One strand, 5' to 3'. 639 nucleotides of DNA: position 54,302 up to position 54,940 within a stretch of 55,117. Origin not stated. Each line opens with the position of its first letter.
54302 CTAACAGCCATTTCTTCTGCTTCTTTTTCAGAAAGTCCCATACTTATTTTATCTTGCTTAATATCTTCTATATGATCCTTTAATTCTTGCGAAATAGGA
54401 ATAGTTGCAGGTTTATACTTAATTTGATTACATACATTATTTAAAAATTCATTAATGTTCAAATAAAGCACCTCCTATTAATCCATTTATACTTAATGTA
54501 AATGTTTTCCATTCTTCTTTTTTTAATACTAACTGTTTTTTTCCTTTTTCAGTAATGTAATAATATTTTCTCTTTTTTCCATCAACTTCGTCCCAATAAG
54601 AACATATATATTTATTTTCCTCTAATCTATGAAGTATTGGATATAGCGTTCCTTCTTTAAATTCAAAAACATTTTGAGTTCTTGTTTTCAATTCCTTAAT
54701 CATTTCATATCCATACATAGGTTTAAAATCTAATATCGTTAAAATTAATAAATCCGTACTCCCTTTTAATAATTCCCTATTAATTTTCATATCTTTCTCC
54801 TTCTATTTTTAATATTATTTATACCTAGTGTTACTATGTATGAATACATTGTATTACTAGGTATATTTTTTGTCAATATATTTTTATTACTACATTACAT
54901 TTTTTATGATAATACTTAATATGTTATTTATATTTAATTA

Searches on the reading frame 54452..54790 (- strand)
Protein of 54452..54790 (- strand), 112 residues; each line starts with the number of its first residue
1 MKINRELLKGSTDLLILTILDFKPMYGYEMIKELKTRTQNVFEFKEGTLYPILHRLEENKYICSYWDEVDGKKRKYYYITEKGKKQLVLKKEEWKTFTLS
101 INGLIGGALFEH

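Call 76: search_protein_families(library=pfam, proteins=[window:54452-54790:-], max_evalue=0.01)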
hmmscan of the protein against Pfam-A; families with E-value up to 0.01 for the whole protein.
window:54452-54790:- (112 aa): 2 families
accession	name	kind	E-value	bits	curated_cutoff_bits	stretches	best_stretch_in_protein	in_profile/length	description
PF03551.20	PadR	-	1.6e-26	92.5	27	1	16-87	1-73/75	Transcriptional regulator PadR-like family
PF13601.12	HTH_34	-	0.0052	17.4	27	1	43-86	25-68/80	Winged helix DNA-binding domain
